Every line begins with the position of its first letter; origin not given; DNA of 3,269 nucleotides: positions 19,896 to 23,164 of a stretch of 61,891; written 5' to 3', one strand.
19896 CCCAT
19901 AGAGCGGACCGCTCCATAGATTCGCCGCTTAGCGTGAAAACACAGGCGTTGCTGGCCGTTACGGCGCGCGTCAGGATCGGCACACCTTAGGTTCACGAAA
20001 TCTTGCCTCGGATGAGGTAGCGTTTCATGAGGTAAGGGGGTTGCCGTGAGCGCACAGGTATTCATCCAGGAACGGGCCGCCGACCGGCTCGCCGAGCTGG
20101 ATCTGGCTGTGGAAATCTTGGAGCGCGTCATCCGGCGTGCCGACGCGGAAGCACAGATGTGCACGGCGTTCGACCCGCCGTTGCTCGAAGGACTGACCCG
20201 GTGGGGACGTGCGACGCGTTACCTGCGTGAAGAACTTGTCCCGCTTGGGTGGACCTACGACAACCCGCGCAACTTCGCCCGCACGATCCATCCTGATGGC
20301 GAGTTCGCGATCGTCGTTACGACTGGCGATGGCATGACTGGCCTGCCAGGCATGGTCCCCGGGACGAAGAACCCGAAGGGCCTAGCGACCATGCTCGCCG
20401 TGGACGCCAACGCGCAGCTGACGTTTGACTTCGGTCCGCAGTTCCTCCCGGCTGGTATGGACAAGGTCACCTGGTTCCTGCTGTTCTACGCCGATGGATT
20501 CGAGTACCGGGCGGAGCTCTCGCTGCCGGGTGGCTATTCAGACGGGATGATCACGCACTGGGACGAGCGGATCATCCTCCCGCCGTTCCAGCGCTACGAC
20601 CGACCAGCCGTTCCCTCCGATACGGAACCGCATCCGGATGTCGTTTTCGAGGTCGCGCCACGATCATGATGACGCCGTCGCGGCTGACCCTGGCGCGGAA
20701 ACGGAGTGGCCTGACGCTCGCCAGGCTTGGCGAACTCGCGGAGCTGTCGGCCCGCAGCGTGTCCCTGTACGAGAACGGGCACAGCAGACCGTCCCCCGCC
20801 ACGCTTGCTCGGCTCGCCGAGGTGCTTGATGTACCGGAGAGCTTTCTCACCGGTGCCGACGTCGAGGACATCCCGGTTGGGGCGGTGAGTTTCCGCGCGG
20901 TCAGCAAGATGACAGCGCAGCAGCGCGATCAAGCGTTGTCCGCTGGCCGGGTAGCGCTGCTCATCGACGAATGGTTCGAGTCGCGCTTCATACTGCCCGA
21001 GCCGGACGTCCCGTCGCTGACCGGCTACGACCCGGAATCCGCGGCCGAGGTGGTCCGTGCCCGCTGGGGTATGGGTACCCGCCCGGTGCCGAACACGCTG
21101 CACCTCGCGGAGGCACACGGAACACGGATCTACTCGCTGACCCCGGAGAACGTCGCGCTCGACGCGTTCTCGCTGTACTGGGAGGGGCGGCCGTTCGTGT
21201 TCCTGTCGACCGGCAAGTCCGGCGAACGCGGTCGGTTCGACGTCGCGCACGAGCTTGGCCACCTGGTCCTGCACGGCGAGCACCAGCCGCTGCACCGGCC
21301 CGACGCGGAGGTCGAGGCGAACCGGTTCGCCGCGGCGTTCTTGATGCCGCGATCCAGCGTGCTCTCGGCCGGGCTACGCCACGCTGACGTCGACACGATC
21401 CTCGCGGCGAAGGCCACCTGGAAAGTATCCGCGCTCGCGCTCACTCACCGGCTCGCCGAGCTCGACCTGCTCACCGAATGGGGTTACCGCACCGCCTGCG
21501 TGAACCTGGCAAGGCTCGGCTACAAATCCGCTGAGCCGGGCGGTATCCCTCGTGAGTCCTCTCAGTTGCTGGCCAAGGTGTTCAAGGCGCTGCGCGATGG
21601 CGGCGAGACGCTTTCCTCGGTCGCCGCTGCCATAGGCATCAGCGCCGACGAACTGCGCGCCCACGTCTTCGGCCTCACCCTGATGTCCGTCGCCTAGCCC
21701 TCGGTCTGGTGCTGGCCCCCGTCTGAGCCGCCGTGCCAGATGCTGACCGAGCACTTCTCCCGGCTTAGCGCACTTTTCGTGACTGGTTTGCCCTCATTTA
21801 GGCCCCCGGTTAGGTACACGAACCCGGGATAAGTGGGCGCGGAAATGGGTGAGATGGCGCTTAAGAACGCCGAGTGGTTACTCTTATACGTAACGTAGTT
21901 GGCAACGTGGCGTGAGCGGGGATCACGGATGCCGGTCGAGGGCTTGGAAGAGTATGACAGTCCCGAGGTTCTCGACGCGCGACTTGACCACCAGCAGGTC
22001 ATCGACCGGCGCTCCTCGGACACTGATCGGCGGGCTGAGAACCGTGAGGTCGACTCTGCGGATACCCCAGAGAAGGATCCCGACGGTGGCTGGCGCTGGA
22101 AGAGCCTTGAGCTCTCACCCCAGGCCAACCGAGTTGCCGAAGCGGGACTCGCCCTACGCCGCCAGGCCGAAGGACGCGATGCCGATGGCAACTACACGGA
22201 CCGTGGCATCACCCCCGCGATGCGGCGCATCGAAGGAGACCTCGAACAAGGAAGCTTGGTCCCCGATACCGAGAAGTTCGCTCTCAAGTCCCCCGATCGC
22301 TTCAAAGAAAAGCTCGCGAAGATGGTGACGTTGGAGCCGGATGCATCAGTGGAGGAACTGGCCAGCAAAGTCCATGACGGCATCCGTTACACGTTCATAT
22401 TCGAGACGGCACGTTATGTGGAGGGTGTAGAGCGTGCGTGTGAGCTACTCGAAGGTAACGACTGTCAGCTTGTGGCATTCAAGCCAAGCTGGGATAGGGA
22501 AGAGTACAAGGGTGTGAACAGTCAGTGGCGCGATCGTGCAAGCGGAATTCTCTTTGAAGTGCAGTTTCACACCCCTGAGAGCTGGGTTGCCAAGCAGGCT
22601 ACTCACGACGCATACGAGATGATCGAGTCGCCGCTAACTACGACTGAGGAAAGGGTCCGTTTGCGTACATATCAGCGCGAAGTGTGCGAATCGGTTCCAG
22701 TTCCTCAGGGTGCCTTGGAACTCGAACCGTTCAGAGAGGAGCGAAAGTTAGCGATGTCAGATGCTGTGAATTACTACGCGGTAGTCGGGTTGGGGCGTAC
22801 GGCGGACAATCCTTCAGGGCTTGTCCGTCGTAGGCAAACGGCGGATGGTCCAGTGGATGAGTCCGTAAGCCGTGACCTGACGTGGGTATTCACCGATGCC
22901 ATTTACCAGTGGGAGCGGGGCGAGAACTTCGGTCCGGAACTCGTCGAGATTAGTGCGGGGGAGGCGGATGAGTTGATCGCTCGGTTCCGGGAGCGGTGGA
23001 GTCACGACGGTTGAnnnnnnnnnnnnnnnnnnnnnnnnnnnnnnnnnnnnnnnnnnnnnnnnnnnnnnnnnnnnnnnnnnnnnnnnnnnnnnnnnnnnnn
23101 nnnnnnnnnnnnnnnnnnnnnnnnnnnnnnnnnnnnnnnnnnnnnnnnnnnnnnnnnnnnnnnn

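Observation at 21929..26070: RelA/SpoT-like (toxSAS-type) gene coupled to a 1024-aa HerA/FtsK-like ATPase: candidate new HerA-plus-effector immune pair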

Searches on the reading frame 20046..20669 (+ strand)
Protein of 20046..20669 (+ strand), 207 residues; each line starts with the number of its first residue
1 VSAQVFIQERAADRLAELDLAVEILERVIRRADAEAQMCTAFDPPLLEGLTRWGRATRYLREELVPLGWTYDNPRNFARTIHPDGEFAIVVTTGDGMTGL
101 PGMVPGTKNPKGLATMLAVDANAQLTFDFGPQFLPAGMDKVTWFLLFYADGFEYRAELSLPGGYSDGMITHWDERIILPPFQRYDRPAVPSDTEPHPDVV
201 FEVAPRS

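Call 5: search_protein_families(library=pfam, proteins=[window:20046-20669:+], max_evalue=0.01)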
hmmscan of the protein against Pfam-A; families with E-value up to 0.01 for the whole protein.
window:20046-20669:+ (207 aa): 0 families

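Call 6: search_protein_families(library=padloc, proteins=[window:20046-20669:+], max_evalue=0.01)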
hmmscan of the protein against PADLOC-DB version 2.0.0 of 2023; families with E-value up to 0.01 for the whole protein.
window:20046-20669:+ (207 aa): 2 families
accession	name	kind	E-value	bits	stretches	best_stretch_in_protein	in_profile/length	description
PDLC03935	RmrT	-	5.8e-54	181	1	8-206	9-206/207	-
PDLC03932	RmrT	-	4e-08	31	1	9-205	13-207/209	-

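Call 7: search_protein_families(library=ncbifam, proteins=[window:20046-20669:+], max_evalue=1)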
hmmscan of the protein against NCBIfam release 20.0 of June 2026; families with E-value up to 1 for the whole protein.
window:20046-20669:+ (207 aa): 0 families

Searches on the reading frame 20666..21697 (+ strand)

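Call 5: search_protein_families(library=pfam, proteins=[window:20666-21697:+], max_evalue=0.01)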
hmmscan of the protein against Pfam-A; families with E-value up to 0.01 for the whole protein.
window:20666-21697:+ (343 aa): 7 families
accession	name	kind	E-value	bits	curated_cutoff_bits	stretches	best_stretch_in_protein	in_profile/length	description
PF06114.19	Peptidase_M78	-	6.7e-19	68.3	22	1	148-263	1-122/123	IrrE N-terminal-like domain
PF01381.28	HTH_3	-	2e-12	47.4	23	1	10-61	4-55/55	Helix-turn-helix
PF13560.12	HTH_31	-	6.9e-11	42.7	27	1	6-58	5-58/64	Helix-turn-helix domain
PF12844.13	HTH_19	-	0.00028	21.2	30.2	1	6-59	3-56/64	Helix-turn-helix domain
PF13693.12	HTH_35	-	0.00096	19.5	25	0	12-58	12-55/75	Winged helix-turn-helix DNA-binding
PF12840.13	HTH_20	-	0.0011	19.3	27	0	304-334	8-39/51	Helix-turn-helix domain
PF13443.12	HTH_26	-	0.0073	17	22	0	12-56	7-52/63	Cro/C1-type HTH DNA-binding domain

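Call 6: search_protein_families(library=padloc, proteins=[window:20666-21697:+], max_evalue=0.01)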
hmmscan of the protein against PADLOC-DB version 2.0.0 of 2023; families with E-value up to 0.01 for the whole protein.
window:20666-21697:+ (343 aa): 20 families
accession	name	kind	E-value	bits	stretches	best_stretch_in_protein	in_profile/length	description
PDLC03949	RmrA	-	3.1e-137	455.3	1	1-342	1-341/363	-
PDLC03946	RmrA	-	8.1e-108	358.3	1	2-338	2-339/357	-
PDLC03955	RmrA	-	1.6e-63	213.1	1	3-332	21-355/371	-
PDLC03950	RmrA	-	3.2e-62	208.7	1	4-335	4-348/369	-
PDLC03952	RmrA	-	2.2e-53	179.5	1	2-331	22-372/395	-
PDLC03948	RmrA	-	4.2e-50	168.8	1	3-314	9-340/397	-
PDLC03947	RmrA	-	3.5e-48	162.3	1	2-310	11-336/383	-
PDLC03943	RmrA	-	1.2e-47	160.8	1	5-330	5-339/370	-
PDLC03944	RmrA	-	2.3e-47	159.9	1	4-291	8-308/384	-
PDLC03954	RmrA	-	2.5e-47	159.6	1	3-332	11-359/380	-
PDLC03951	RmrA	-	4.6e-47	158.9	1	3-325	9-347/400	-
PDLC03953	RmrA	-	2.7e-37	126.9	1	4-332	7-348/373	-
PDLC03956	RmrA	-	2.1e-34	117.3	1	3-313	9-335/399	-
PDLC03945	RmrA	-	1.4e-30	104.8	1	4-291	4-318/394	-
PDLC04141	capP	-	2.6e-16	57.9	1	173-267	51-154/242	capP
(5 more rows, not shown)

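Call 7: search_protein_families(library=ncbifam, proteins=[window:20666-21697:+], max_evalue=1)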
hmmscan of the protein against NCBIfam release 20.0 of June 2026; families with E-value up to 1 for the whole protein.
window:20666-21697:+ (343 aa): 10 families
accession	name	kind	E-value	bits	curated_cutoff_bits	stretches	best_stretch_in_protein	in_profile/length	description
NF052239.1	antitox_spr1629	equivalog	9.3e-30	104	335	1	5-291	5-318/377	spr1629 family repressor/antitoxin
NF041951.1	phage_RstR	subfamily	3.9e-11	43.2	80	1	1-88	1-90/108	RstR family transcriptional repressor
NF007257.0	PRK09706.1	subfamily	1.3e-06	28.3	101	1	5-87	8-90/135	transcriptional repressor DicA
NF003162.0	PRK04140.1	equivalog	4.1e-05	22.7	263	1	7-57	131-181/317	transcriptional regulator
TIGR03070.1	couple_hipB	subfamily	4.3e-05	23.4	71.65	1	10-54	10-54/58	type II toxin-antitoxin system Y4mF family antitoxin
NF007408.0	PRK09943.1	equivalog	0.0024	17.5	211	1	5-59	10-64/185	HTH-type transcriptional regulator PuuR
NF006015.0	PRK08154.1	subfamily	0.0025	17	204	1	6-90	34-114/314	anaerobic benzoate catabolism transcriptional regulator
TIGR03830.1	CxxCG_CxxCG_HTH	subfamily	0.0028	17.5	61.8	1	2-58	65-121/127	type II TA system antitoxin MqsA family protein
NF010465.0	PRK13890.1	equivalog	0.16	12.1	96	1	15-62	18-65/121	conjugal transfer protein TrbA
NF041677.1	trans_regClgR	equivalog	0.29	11.2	170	0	7-61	13-67/113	transcriptional regulator ClgR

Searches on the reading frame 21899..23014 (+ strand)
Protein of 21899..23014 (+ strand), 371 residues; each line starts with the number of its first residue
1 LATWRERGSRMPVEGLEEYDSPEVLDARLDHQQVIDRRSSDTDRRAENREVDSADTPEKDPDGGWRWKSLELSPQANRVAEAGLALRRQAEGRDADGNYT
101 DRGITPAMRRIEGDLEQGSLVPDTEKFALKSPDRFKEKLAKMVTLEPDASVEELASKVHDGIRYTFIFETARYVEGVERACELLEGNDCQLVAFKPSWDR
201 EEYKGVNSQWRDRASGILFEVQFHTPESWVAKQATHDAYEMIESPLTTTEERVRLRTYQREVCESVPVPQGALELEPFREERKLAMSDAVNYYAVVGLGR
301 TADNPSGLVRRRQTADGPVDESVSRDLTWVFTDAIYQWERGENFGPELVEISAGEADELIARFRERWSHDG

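Call 5: search_protein_families(library=pfam, proteins=[window:21899-23014:+], max_evalue=0.01)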
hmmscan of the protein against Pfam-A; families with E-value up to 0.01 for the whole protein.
window:21899-23014:+ (371 aa): 0 families

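Call 6: search_protein_families(library=padloc, proteins=[window:21899-23014:+], max_evalue=0.01)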
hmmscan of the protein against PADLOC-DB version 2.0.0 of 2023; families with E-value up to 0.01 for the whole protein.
window:21899-23014:+ (371 aa): 0 families

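Call 7: search_protein_families(library=ncbifam, proteins=[window:21899-23014:+], max_evalue=1)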
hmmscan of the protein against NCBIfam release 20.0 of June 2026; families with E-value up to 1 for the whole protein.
window:21899-23014:+ (371 aa): 5 families
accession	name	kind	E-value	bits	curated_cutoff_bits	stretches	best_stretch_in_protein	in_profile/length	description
NF041399.1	XopAD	subfamily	5.9e-24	83.5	2000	1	85-276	1939-2130/2133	XopAD/skwp family type III secretion system effector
NF006608.0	PRK09169.1-2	subfamily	4.4e-14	50.5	2775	1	85-291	1894-2100/2319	hypothetical protein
NF006609.0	PRK09169.1-3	equivalog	2.1e-08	31.3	4552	1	126-284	1978-2143/2417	hypothetical protein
NF006607.0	PRK09169.1-1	subfamily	4.1e-08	30.4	4152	1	125-284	2283-2454/2974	hypothetical protein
NF006610.0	PRK09169.1-4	subfamily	0.00013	18.7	4299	1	214-286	2760-2834/3056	hypothetical protein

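Call 8: search_solved_structures(query=window:21899-23014:+, max_evalue=10, show_alignments=3)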
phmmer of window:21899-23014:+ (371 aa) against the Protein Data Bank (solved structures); distinct sequences matched with E-value up to 10: 1.
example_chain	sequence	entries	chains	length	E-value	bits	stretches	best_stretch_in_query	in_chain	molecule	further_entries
8vx3_A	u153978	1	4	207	8.7e-24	87.4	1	128-275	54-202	SaSAS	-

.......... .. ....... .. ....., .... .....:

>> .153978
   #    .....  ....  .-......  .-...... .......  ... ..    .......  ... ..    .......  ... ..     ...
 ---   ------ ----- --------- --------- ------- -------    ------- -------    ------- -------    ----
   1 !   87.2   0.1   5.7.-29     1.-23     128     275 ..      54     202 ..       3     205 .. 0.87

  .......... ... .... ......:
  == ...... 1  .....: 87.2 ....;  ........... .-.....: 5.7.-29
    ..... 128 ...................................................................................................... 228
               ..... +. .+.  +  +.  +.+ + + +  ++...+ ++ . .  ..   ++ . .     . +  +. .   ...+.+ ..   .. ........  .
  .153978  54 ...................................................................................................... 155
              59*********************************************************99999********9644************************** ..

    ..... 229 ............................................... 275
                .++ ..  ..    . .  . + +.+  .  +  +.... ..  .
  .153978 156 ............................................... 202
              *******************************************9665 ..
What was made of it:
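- On RelA/SpoT-homologue SYNTH fold (small alarmone synthetase), Apk1/SaEAS branch: PDB 8vx3 SaEAS at E 8.7e-24 over residues 128-275 (call 8); XopAD C-terminus at 5.9e-24 (call 7).
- Checked: Residues 128-275 match the crystal-structure sequence of the exported alarmone synthetase SaEAS (PDB 8vx3) at E 8.7e-24 (call 8).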

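Call 11: find_homologous_proteins(query=window:21899-23014:+)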
Query window:21899-23014:+ (371 aa): 1198 proteins with E <= 0.001 among 7952 candidates; the best 120 are listed.
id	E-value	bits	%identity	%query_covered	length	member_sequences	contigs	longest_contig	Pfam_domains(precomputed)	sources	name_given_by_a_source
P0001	3.8e-229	778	96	97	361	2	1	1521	-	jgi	jgi:hypothetical protein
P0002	1.8e-121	424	72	73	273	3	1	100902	-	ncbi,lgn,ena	-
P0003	3.5e-114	400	69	73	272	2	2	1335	-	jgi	jgi:hypothetical protein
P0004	2.2e-106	374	70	67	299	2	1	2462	-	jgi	jgi:hypothetical protein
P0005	2.1e-105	371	66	72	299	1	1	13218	-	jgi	jgi:hypothetical protein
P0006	1.3e-101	358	64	73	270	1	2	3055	-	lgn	-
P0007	6.8e-95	336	61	73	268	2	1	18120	-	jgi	-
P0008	2.5e-94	334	66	62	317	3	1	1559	-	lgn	-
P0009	1.9e-93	332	68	59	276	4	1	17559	-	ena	-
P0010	3.3e-93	331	64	61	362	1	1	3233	-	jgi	jgi:hypothetical protein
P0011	4.8e-93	330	61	70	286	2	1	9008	-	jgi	jgi:hypothetical protein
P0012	1.2e-92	329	59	68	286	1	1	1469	-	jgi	jgi:hypothetical protein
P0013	1.5e-92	329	65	63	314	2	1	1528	-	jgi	jgi:hypothetical protein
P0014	2.2e-92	328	59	71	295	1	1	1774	-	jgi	jgi:hypothetical protein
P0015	2.7e-92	328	63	62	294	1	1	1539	-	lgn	-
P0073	4.7e-87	310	62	63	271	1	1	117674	-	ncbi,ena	-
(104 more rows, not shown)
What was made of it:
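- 21929..22753 (+): Alarmone-synthetase (SYNTH) toxin of the Apk1/Tas1-SaEAS branch. The catalytic core is about 22274-22750, with D150 at 22376-22378 and E210 at 22556-22558. There are 1198 homologues (call 11).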

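Call 16: find_encoding_contigs(protein=P0002, flank=10000, max_places=3)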
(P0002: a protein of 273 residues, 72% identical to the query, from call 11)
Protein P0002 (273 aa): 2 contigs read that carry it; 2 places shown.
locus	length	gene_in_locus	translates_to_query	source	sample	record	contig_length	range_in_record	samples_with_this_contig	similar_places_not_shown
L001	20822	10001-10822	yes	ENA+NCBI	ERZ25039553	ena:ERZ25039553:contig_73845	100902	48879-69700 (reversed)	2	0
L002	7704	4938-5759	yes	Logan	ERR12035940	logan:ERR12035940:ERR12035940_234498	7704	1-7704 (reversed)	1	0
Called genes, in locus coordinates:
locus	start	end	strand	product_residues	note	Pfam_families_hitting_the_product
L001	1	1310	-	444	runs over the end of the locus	PF00672:HAMP, PF00512:HisKA, PF02518:HATPase_c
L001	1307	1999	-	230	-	PF23198:PDE8A_N (faint), PF00072:Response_reg, PF00486:Trans_reg_C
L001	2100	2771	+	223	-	PF00300:His_Phos_1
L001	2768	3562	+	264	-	PF02679:ComA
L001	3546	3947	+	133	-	PF00903:Glyoxalase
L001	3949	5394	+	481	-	PF00501:AMP-binding, PF13193:AMP-binding_C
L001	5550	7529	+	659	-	PF01757:Acyl_transf_3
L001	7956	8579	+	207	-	-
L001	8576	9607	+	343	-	PF01381:HTH_3, PF12844:HTH_19 (faint), PF13560:HTH_31, PF13693:HTH_35 (faint), PF06114:Peptidase_M78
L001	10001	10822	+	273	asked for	-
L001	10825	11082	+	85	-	-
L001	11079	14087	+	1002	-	PF27615:DUF8350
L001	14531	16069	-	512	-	PF26314:MptA_B_family, PF09594:GT87 (weak)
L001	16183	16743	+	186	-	PF19741:DUF6230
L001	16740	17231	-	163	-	-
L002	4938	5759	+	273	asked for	-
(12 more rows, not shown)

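Call 17: find_encoding_contigs(protein=P0073, flank=10000, max_places=3)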
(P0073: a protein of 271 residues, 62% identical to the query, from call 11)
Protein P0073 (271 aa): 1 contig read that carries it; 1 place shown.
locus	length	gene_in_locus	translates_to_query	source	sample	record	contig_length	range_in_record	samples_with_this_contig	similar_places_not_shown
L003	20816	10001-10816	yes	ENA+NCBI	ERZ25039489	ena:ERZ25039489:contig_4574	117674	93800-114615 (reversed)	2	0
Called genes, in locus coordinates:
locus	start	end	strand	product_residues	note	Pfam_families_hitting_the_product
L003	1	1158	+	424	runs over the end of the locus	PF02922:CBM_48, PF00128:Alpha-amylase (weak)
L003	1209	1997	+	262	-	PF21331:Isoamylase_C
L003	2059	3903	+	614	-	PF00128:Alpha-amylase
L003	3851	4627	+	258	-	-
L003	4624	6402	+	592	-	PF00128:Alpha-amylase, PF11941:DUF3459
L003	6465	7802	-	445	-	PF01168:Ala_racemase_N (weak)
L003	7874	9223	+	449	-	PF01565:FAD_binding_4, PF04030:ALO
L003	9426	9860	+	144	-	-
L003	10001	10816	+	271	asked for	-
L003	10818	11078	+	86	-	-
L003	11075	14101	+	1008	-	PF01935:DUF87 (weak), PF05872:HerA_C (faint), PF27615:DUF8350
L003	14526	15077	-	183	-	-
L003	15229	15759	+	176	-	PF00160:Pro_isomerase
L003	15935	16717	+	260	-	PF01694:Rhomboid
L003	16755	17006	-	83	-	PF06781:CrgA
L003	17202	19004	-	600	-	PF00069:Pkinase, PF01636:APH (faint), PF07714:PK_Tyr_Ser-Thr, PF03109:ABC1, PF03793:PASTA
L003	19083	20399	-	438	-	PF00069:Pkinase, PF07714:PK_Tyr_Ser-Thr, PF01636:APH (faint), PF03109:ABC1 (weak)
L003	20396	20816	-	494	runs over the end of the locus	PF21922:PBP_dimer_2, PF00905:Transpeptidase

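Call 29: search_protein_families(library=pfam, proteins=[L003:10818-11078:+], max_evalue=0.01)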
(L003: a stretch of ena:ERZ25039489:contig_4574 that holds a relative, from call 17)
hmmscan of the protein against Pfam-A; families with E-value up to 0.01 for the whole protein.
L003:10818-11078:+ (86 aa): 0 families

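Call 47: predict_structure(alignment_id=A3)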
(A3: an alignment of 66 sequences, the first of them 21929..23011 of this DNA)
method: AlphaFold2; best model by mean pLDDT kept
length: 361 residues; sequences in the alignment: 66
mean_pLDDT: 66.2   pTM: 0.35
mean pLDDT of the five models: 66.2, 63.4, 63.0, 62.9, 62.8
residues with pLDDT >= 90: 64; 70-90: 104; 50-70: 89; < 50: 104
segments of 3 or more residues with pLDDT < 50: 4-6, 8-11, 13-43, 133-137, 148-155, 157-164, 179-214, 261-263
pLDDT, mean of each block of 10 residues (from residue 1): 47 41 35 40 57 61 78 84 84 78 68 63 67 50 51 45 53 55 36 36 38 56 72 84 84 68 50 68 94 95 93 96 85 83 97 92 58
secondary structure, 60 per line:
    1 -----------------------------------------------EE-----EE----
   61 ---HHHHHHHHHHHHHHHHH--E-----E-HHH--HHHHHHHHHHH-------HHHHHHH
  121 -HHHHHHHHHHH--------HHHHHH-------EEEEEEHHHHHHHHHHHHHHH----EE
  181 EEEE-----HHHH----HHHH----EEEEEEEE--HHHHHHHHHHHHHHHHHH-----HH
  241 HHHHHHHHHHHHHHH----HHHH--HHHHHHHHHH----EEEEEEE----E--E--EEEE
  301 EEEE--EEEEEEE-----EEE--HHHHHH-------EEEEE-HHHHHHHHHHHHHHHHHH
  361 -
elements in order: H64-80 H96-106 H114-120 H122-132 H141-146 E154-159 H160-174 E179-184 H190-193 H198-201 E206-213 H216-233 H239-255 H260-263 H266-275 E280-286 E297-304 E307-313 E319-321 H324-329 E337-341 H343-360
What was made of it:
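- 22754..23014 (+): 86-aa small protein, the predicted cognate immunity protein or antitoxin. Here it forms the C-terminal domain of the fused ORF. The fold is confidently predicted as a beta-sheet plus a C-terminal helix (call 47).
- On Toxin-antitoxin or toxin-immunity pair: The structure model of the fused protein has pTM 0.35, so the interface is not interpretable (call 47).
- The structure model of the fused protein was too poor to show an interface (call 47).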

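Call 54: fold_search(model_id=the predicted structure, library=pdb)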
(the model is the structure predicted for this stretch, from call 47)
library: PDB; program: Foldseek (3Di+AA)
matches with E <= 10: 503; with E <= 0.001: 0
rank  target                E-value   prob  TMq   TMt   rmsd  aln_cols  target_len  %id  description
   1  2w56_A                2.1e-01  0.14  0.07  0.13  13.0        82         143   15  Structure of the hypothetical protein VC0508 from Vibrio cholerae VSP- II pathogenicity island (released 2010-08-25)
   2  9n6e_I                4.0e-01  0.13  0.11  0.21  19.7       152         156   12  L9-targeting immunogen bound to three copies of L9 Fab (released 2025-12-10)
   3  9ba3_B                5.0e-01  0.08  0.09  0.17  21.9       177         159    6  High-resolution crystal structure of the ligand binding domain of the Halomonas titanicae chemoreceptor Htc10 in compl (released 2024-11-20)
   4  8yiz_K                7.1e-01  0.14  0.11  0.17  15.9       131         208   12  Cryo-EM structure of human proteasome assembly intermediate preholo-2 (released 2025-01-15)
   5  7bxt_M                7.1e-01  0.11  0.12  0.18  14.5       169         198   10  The cryo-EM structure of CENP-A nucleosome in complex with CENP-C peptide and CENP-N N-terminal domain (released 2021-02-10)
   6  9ba3_D                8.5e-01  0.10  0.08  0.16  17.8       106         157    6  High-resolution crystal structure of the ligand binding domain of the Halomonas titanicae chemoreceptor Htc10 in compl (released 2024-11-20)
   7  8qqs_D                9.5e-01  0.06  0.09  0.05  25.0       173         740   11  E. coli DNA gyrase bound to a linear part of a DNA minicircle (released 2024-04-10)
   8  9uf8_L                1.0e+00  0.06  0.08  0.12  19.2       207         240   12  The cryo-EM structure of 26S proteasome-Midnolin complex in the MA state (released 2025-09-10)
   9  8i9t_CC               1.0e+00  0.02  0.07  0.08  43.0       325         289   13  Cryo-EM structure of a Chaetomium thermophilum pre-60S ribosomal subunit - State Dbp10-1 (released 2023-05-17)
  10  6j2q_G                1.1e+00  0.08  0.10  0.14  18.8       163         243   12  Yeast proteasome in Ub-accepted state (C1-b) (released 2019-03-13)
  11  6uti_O                1.1e+00  0.08  0.09  0.13  19.4       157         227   10  Allosteric coupling between alpha-rings of 20S proteasome, 20S proteasome with singly capped PAN complex (released 2020-09-09)
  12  9y0k_L                1.1e+00  0.21  0.09  0.15  10.2        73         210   11  Structure of Plasmodium falciparum 20S proteasome with bound J80 (released 2025-10-29)
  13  8yiy_K                1.1e+00  0.21  0.10  0.15  10.8        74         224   11  Cryo-EM structure of human proteasome assembly intermediate preholo-1 (released 2025-01-15)
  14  6avo_C                1.1e+00  0.20  0.09  0.15  10.3        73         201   18  Cryo-EM structure of human immunoproteasome with a novel noncompetitive inhibitor that selectively inhibits activated  (released 2017-12-06)
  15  6e5b_K                1.1e+00  0.20  0.09  0.16   9.4        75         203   19  Human Immunoproteasome 20S particle in complex with compound 1 (released 2019-09-11)
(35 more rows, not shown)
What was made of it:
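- Tried and rejected: The Foldseek search on that model gave nothing below E 0.2 (call 54).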
